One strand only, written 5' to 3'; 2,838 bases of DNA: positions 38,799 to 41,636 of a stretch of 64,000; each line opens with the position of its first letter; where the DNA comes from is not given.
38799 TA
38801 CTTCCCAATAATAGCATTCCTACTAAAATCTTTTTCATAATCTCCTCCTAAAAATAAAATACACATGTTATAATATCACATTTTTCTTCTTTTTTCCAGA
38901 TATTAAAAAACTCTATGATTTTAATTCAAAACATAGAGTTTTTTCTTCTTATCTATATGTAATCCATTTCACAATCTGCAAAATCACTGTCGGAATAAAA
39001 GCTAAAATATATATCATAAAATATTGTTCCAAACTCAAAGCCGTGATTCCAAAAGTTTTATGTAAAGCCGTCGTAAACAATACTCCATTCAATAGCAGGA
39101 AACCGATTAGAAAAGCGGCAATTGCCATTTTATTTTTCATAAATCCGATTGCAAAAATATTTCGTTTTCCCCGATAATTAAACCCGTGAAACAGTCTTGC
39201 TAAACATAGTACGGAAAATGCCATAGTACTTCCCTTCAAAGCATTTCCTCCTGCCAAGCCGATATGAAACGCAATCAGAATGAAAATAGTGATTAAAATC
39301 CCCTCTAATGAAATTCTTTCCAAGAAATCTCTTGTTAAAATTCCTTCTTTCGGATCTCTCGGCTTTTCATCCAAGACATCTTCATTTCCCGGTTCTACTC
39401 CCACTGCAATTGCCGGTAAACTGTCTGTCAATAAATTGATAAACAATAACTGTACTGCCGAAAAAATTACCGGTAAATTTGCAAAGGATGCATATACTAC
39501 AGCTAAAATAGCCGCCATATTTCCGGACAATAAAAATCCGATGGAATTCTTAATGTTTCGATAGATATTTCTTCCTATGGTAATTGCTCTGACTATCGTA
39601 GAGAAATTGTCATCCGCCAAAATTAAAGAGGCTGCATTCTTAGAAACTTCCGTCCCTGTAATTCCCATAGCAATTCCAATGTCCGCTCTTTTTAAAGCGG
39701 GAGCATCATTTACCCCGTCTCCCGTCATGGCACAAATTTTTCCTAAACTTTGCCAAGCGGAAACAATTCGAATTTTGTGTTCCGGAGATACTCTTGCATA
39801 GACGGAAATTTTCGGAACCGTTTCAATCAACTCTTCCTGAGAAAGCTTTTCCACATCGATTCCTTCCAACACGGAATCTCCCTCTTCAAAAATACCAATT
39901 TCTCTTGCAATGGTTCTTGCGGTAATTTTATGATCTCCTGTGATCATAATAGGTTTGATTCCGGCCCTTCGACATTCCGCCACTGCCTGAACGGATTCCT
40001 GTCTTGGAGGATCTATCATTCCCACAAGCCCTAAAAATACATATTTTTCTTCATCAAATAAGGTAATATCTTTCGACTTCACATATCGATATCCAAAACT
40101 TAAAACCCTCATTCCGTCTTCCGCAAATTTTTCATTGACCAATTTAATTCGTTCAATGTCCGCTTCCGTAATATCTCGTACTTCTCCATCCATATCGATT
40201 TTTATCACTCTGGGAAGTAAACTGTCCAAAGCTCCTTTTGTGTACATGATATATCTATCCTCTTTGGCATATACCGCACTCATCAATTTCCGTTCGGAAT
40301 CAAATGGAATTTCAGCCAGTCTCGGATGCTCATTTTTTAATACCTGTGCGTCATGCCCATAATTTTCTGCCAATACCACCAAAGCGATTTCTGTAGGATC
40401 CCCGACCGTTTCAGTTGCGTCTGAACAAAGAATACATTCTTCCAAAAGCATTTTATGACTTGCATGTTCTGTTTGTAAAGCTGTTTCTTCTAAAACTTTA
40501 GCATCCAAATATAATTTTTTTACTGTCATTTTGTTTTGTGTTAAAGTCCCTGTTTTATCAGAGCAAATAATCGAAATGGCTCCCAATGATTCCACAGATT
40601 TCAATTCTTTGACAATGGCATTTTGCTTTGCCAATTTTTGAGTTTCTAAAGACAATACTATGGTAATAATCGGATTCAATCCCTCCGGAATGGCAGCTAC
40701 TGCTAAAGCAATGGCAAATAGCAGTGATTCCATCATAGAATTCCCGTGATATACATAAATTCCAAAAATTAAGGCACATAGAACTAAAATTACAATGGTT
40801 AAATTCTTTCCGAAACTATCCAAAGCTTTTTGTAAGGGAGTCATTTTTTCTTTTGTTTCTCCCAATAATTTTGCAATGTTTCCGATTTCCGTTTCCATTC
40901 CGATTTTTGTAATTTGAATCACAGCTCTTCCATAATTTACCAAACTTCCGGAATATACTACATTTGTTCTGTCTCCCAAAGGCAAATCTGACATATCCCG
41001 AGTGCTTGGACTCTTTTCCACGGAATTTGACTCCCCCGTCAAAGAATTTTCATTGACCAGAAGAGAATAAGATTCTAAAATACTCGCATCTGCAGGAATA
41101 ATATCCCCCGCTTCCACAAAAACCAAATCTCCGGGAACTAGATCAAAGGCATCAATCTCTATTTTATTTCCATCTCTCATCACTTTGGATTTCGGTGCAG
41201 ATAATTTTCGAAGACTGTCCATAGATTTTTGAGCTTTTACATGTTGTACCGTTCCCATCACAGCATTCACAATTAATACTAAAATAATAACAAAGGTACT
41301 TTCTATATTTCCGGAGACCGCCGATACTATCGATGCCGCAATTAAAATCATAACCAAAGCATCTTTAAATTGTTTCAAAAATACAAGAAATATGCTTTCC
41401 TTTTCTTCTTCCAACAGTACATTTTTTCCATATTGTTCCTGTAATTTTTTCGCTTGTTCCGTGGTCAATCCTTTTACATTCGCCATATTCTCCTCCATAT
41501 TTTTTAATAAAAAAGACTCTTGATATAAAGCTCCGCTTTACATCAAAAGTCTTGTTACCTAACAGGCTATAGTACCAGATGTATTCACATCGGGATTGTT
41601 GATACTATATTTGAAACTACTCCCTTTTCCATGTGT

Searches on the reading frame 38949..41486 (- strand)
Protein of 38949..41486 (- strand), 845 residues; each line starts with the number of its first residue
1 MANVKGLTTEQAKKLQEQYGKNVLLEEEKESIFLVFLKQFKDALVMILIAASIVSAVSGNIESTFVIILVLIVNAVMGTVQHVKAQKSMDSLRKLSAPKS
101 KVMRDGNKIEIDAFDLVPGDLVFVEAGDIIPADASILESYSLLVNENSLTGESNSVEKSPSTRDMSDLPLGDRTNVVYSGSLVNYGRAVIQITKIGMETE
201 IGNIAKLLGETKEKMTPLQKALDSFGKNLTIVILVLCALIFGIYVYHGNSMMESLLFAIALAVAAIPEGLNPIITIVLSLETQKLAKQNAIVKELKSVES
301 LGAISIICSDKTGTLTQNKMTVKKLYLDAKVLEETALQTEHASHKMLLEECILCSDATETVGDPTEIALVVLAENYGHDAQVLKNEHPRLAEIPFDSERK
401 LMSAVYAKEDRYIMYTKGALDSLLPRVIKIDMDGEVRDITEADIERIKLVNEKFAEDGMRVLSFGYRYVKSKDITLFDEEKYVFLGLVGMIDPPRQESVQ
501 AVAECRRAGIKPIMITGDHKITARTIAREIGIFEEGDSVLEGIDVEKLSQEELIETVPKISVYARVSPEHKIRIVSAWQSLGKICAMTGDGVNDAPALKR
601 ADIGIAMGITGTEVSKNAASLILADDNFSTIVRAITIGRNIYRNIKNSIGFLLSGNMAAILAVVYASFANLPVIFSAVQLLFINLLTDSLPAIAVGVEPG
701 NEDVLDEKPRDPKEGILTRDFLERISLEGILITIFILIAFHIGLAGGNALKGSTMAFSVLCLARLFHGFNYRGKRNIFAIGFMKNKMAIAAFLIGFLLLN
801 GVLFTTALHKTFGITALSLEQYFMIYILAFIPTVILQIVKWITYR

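Call 7: search_protein_families(library=ncbifam, proteins=[window:38949-41486:-])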
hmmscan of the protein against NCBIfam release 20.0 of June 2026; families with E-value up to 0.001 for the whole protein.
window:38949-41486:- (845 aa): 22 families
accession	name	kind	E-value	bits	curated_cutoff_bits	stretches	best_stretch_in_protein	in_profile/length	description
TIGR01522.1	ATPase-IIA2_Ca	equivalog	3.5e-190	633.8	798.3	1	5-841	22-848/854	calcium-transporting P-type ATPase, PMR1-type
TIGR01116.1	ATPase-IIA1_Ca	equivalog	1.3e-182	608.9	703.4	1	37-837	2-791/799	calcium-translocating P-type ATPase, SERCA-type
TIGR01517.1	ATPase-IIB_Ca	equivalog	2.3e-145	486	507.05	1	5-842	54-879/882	calcium-translocating P-type ATPase, PMCA-type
TIGR01523.1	ATPase-IID_K-Na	equivalog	1.9e-140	469.4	645.05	3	358-748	454-862/997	potassium/sodium efflux P-type ATPase, fungal-type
TIGR01106.1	ATPase-IIC_X-K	subfamily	3.7e-131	438.9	946.1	2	4-543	34-618/997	Na,H/K antiporter P-type ATPase subunit alpha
TIGR01647.1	ATPase-IIIA_H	equivalog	9.3e-126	420.9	615.5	1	6-689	1-639/755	plasma-membrane proton-efflux P-type ATPase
TIGR01524.1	ATPase-IIIB_Mg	equivalog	1.9e-116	389.9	610.75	1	4-711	31-728/867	magnesium-translocating P-type ATPase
NF011702.0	PRK15122.1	subfamily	2.9e-95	320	975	1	3-689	46-747/907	magnesium-translocating P-type ATPase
TIGR01494.1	ATPase_P-type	subfamily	7.2e-95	318.2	62.3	3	66-334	1-241/478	HAD-IC family P-type ATPase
TIGR01525.1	ATPase-IB_hvy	subfamily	1.3e-77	262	346.25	2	47-535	3-429/560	heavy metal translocating P-type ATPase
TIGR01512.1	ATPase-IB2_Cd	subfamily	4.3e-63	213.7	313.5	3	47-345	4-274/494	cadmium family heavy metal-translocating P-type ATPase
TIGR01657.1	P-ATPase-V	hypoth_equivalog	8.5e-63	212.3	618.25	2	5-537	138-702/1055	ATP13A2 family polyamine export P-type ATPase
TIGR01511.1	ATPase-IB1_Cu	subfamily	3.6e-60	204.3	397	3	59-423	41-381/542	copper-translocating P-type ATPase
TIGR01497.1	kdpB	equivalog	1.2e-46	159.1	527.9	2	57-532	64-485/675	potassium-transporting ATPase subunit KdpB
NF008262.1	PRK11033.1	equivalog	2.8e-43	148.4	1005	3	57-339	192-460/731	zinc/cadmium/mercury/lead-transporting ATPase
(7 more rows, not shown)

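Call 8: search_protein_families(library=pfam, proteins=[window:38949-41486:-])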
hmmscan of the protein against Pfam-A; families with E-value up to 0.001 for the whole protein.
window:38949-41486:- (845 aa): 6 families
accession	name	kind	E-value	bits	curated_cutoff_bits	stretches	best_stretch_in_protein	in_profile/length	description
PF00122.25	E1-E2_ATPase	-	1.1e-53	181.9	28.1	1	95-288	2-181/181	E1-E2 ATPase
PF00689.26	Cation_ATPase_C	-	2.2e-42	145.2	27.3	1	672-842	1-175/175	Cation transporting ATPase, C-terminus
PF13246.12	Cation_ATPase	-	4.6e-20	71.9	21.7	1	357-427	16-88/91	Cation transport ATPase (P-type)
PF00702.32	Hydrolase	-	1.6e-19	71.5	26.4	1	305-602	2-191/191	haloacid dehalogenase-like hydrolase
PF00690.31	Cation_ATPase_N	-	2.8e-18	65.7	20.4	1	5-55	19-69/69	Cation transporter/ATPase, N-terminus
PF08282.18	Hydrolase_3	-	0.0003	21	20.9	0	585-635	206-255/255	haloacid dehalogenase-like hydrolase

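Call 9: find_related_loci(query=window:38949-41486:-, collection=genome_contigs, flank=3000)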
Query window:38949-41486:- (845 aa) in genome_contigs; peptide patterns used: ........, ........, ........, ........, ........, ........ (x = any residue, [..] = any of these).
599 stretches matched a pattern (row limit reached: there are more); 548 encode a relative of the query (tblastn E <= 1e-3); the best 80 are kept; 80 distinct loci.
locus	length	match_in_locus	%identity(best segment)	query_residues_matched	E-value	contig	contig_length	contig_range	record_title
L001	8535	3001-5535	98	1-845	0e+0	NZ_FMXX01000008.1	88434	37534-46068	Fusobacterium necrophorum strain ATCC 25286, whole genome shotgun sequence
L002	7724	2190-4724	96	1-845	0e+0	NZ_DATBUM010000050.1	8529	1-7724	MAG: Fusobacterium sp. isolate SMAG_U7483 k141_461912, whole genome shotgun sequence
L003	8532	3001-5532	64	4-845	0e+0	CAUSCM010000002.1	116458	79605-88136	MAG TPA_asm: uncultured Fusobacterium sp. isolate ERR9969214_bin.14_MetaWRAP_v1.3_MAG genome assembly, contig: ERZ216161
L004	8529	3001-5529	64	5-845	0e+0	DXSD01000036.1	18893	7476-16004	MAG TPA_asm: Fusobacterium sp. isolate HRGM_Genome_1847 HRGM_Genome_1847_36, whole genome shotgun sequence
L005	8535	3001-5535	64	2-845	0e+0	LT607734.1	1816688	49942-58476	Fusobacterium sp. P6 Po strain Fusobacterium gastrosuis sp. nov. CDW1, P6 Po genome assembly, chromosome: chr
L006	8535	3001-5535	64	2-845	0e+0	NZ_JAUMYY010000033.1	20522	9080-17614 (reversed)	MAG: Fusobacterium sp. isolate S17M_Sa_57 NODE_1252_length_20522_cov_10.041579, whole genome shotgun sequence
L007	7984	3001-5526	64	6-845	0e+0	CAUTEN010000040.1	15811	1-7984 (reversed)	MAG TPA_asm: uncultured Fusobacterium sp. isolate SRR15001305_bin.13_MetaWRAP_v1.3_MAG genome assembly, contig: ERZ14214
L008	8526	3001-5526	62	6-845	0e+0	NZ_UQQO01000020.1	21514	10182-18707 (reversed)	Uncultured Fusobacterium sp. isolate UMGS539, whole genome shotgun sequence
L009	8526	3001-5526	63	6-845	0e+0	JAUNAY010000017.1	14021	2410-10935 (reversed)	MAG: Fusobacterium sp. isolate S1M_St_21 NODE_916_length_14021_cov_10.530288, whole genome shotgun sequence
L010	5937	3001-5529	63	2-842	0e+0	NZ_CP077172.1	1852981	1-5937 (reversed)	Fusobacterium nucleatum strain SB042 chromosome, complete genome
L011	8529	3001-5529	63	5-845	0e+0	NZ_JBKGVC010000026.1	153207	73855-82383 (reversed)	MAG: Fusobacterium sp. isolate SHSU.bins.12 k141_11931397, whole genome shotgun sequence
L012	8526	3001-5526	63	6-845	0e+0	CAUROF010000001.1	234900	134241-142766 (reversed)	MAG TPA_asm: uncultured Fusobacterium sp. isolate ERR9968906_bin.3_MetaWRAP_v1.3_MAG genome assembly, contig: ERZ2161587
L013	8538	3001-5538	59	5-844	0e+0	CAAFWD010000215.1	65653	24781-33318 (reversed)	MAG TPA_asm: uncultured Cetobacterium sp., isolate HGM14301, WGS project CAAFWD010000000 data, contig: SRS475578_13_k119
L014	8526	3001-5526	58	2-842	0e+0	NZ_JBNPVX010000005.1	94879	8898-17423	Fusobacterium sp. PH5-44 Ga0505218_005, whole genome shotgun sequence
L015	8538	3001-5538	59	2-842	0e+0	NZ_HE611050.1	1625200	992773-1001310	Clostridium senegalense JC122 strain JC122T, whole genome shotgun sequence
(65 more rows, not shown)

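Call 46: search_solved_structures(query=window:38949-41486:-, max_evalue=1e-50, show_alignments=0)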
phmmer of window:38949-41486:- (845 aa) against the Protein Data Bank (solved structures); distinct sequences matched with E-value up to 1e-50: 70 (the best 60 are shown).
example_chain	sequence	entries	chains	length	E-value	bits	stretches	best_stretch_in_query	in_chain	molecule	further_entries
9euq_A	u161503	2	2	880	9.4e-217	725.2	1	2-842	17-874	Calcium-transporting ATPase lmo0841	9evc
6zhf_A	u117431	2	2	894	1e-216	725.2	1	2-842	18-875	Calcium-transporting ATPase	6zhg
6zhh_A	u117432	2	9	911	4.5e-214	716.4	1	2-842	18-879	Calcium-transporting ATPase | Calcium-transporting ATPase lmo0841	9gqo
8iww_A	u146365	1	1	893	5.3e-140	471.5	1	19-841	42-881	Calcium-transporting ATPase type 2C member 1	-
8iwp_A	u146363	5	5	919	6.4e-140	471.2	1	20-841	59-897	Calcium-transporting ATPase type 2C member 1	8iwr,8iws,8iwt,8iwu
7yag_A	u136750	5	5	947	7.3e-140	471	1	20-841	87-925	Calcium-transporting ATPase type 2C member 1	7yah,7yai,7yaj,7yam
3tlm_A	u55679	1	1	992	3.5e-130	439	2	414-719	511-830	Sarcoplasmic/endoplasmic reticulum calcium ATPase 1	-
4bew_A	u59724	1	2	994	6.9e-130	438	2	414-719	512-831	SARCOPLASMIC/ENDOPLASMIC RETICULUM CALCIUM ATPASE 1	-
1iwo_A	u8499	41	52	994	6.9e-130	438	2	414-719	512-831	Sarcoplasmic/endoplasmic reticulum calcium ATPase 1 | Sarcoplasmic/endoplasmic reticulum calcium ATPase 1a | Sarcoplasmic/endoplasmic reticulum calcium ATPase 1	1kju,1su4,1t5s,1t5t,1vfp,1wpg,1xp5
2dqs_A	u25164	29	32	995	6.9e-130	438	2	414-719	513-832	Sarcoplasmic/endoplasmic reticulum calcium ATPase 1 | SERCA1a | SARCOPLASMIC ENDOPLASMIC RETICULUM CALCIUM ATPASE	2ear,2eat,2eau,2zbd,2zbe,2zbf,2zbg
3w5b_A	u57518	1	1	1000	7.1e-130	438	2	414-719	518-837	SERCA1a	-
27qy_A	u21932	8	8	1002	7.2e-130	437.9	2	414-719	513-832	Sarcoplasmic/endoplasmic reticulum calcium ATPase 1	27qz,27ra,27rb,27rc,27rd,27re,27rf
8owa_A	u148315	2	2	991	7.3e-130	437.9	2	414-719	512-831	Sarcoplasmic/endoplasmic reticulum calcium ATPase 1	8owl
5zmw_A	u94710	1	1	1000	1.7e-129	436.7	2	414-719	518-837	Sarcoplasmic/endoplasmic reticulum calcium ATPase 1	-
4nab_A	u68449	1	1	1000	1.7e-129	436.7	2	414-719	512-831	Sarcoplasmic/endoplasmic reticulum calcium ATPase 1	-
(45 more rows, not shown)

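Call 58: search_solved_structures(query=window:38949-41486:-, max_evalue=1e-200, show_alignments=1)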
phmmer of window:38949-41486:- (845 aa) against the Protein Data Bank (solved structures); distinct sequences matched with E-value up to 1e-200: 3.
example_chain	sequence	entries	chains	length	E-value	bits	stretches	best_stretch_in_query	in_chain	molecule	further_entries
9euq_A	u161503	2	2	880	9.4e-217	725.2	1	2-842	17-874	Calcium-transporting ATPase lmo0841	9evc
6zhf_A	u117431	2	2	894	1e-216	725.2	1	2-842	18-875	Calcium-transporting ATPase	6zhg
6zhh_A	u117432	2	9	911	4.5e-214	716.4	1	2-842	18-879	Calcium-transporting ATPase | Calcium-transporting ATPase lmo0841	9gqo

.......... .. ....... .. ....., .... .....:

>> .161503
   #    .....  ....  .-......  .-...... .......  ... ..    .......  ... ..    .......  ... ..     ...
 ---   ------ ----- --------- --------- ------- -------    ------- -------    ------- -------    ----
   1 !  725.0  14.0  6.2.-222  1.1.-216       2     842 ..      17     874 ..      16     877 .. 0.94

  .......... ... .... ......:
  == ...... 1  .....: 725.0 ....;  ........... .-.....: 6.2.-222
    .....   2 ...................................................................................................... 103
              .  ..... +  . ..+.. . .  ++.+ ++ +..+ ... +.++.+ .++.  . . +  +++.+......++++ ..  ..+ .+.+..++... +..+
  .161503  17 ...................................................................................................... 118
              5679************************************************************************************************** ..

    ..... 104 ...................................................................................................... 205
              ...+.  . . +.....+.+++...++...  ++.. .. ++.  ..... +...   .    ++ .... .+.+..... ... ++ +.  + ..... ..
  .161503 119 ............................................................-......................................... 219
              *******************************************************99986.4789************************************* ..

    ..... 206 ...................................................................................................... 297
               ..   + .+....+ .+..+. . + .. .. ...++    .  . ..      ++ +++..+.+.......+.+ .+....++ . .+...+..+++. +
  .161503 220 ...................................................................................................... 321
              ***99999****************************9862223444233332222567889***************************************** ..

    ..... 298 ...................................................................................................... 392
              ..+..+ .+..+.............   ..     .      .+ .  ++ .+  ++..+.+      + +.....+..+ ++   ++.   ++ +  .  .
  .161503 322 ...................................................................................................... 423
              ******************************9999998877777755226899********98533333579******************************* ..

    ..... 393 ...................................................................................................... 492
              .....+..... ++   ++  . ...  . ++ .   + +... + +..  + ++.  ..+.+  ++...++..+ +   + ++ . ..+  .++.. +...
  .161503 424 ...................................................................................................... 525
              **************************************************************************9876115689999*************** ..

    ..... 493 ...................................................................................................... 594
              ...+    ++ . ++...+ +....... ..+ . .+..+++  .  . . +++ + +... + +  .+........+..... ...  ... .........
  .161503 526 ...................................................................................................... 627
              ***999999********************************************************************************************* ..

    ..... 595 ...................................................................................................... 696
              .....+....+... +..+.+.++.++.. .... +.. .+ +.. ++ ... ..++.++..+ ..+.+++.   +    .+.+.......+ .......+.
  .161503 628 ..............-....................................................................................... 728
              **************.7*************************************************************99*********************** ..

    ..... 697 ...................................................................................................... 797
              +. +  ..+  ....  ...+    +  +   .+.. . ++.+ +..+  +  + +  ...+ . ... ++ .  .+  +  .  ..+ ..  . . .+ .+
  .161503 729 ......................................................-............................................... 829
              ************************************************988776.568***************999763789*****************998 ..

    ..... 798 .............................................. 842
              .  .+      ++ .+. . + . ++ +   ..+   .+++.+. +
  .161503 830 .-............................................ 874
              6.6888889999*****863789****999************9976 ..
